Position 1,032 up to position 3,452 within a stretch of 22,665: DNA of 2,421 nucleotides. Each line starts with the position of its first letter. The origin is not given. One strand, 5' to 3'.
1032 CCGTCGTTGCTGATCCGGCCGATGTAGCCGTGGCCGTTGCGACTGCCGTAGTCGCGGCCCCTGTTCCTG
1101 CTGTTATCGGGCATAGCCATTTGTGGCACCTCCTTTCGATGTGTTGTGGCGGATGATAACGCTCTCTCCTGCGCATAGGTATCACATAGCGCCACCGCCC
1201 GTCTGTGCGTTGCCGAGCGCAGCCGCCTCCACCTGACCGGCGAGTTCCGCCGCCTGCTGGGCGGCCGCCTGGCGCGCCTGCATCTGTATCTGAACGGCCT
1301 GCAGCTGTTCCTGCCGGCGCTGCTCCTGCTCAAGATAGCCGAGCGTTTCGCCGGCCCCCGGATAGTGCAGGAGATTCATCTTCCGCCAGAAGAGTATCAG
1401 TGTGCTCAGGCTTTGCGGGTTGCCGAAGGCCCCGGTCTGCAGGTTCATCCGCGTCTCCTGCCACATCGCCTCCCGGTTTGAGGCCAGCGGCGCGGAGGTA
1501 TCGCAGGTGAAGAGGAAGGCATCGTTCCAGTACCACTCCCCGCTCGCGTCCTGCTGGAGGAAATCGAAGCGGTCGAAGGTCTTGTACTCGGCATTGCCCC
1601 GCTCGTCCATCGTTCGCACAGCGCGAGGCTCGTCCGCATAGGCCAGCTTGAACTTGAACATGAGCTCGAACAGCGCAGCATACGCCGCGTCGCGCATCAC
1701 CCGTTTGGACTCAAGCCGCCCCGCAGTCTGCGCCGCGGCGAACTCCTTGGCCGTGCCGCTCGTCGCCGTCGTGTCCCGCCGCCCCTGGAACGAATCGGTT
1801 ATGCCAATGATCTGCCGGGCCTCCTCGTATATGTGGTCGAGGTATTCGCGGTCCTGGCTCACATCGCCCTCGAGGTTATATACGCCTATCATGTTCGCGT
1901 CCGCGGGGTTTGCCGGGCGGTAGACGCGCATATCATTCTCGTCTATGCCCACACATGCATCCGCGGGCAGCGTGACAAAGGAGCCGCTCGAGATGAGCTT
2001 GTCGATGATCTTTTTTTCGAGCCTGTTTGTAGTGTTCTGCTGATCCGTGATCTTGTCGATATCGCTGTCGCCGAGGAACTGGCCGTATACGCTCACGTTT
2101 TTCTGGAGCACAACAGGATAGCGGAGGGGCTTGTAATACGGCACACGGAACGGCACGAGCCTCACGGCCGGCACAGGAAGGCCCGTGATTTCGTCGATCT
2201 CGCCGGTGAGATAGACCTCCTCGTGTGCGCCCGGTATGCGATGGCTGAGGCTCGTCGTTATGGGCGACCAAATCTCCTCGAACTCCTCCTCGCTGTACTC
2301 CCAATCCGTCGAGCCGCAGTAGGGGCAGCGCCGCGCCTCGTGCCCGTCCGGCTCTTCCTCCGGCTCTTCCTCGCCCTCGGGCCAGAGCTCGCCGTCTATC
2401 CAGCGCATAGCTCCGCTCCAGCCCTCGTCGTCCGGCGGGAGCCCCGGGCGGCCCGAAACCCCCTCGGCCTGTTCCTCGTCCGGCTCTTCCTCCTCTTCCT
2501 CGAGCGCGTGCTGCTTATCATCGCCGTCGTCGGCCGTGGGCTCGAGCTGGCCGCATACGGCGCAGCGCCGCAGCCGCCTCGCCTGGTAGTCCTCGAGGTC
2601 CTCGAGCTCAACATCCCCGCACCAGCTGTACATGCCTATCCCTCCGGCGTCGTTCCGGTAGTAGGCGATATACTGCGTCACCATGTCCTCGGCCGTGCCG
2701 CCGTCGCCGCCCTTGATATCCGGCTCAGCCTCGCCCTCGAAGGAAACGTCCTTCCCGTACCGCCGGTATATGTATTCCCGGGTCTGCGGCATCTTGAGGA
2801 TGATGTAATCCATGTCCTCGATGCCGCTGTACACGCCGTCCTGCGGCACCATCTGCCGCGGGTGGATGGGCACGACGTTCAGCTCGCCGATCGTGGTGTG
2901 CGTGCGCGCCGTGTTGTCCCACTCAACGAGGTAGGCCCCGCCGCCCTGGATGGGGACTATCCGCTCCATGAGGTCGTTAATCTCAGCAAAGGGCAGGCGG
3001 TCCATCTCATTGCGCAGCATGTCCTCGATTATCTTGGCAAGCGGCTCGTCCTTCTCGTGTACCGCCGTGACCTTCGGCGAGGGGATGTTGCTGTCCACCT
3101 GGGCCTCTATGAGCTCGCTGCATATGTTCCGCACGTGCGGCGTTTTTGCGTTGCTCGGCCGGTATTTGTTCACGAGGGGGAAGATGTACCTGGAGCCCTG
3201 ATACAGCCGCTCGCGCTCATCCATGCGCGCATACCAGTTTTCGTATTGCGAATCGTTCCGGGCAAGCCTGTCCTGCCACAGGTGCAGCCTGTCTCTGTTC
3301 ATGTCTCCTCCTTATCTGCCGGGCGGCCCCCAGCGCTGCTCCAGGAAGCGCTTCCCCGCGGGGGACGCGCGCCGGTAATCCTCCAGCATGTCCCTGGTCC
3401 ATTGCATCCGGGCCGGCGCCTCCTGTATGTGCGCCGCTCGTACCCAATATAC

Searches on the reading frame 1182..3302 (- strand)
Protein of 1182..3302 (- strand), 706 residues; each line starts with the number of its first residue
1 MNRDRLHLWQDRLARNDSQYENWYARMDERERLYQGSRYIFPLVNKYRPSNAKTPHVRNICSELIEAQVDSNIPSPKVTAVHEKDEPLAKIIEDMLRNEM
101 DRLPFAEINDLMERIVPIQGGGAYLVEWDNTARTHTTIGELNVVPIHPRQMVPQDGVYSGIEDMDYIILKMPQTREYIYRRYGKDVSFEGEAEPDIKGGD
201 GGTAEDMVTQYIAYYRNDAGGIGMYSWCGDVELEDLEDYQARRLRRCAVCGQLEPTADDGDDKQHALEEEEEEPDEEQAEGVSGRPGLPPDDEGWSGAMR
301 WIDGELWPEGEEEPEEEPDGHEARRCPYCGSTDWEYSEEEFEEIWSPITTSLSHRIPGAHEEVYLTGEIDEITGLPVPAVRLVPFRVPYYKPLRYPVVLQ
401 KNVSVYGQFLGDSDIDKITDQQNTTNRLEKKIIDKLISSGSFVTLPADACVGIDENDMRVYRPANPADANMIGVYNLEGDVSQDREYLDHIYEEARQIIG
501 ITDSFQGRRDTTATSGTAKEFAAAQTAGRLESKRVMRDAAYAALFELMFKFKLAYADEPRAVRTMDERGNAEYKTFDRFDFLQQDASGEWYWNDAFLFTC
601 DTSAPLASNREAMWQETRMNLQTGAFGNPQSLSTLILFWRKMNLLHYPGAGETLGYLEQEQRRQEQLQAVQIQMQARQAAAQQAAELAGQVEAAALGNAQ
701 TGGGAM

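Call 42: search_protein_families(library=pfam, proteins=[window:1182-3302:-], max_evalue=0.001)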
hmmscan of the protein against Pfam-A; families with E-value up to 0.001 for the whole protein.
window:1182-3302:- (706 aa): 2 families
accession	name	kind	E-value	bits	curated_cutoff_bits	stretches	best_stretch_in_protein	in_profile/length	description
PF16510.12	P22_portal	-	1.1e-10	41.1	26.1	1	492-692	382-590/594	Phage P22-like portal protein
PF23899.1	SU10_portal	-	0.00035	19.6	30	1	397-567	314-489/593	Phage SU10 portal protein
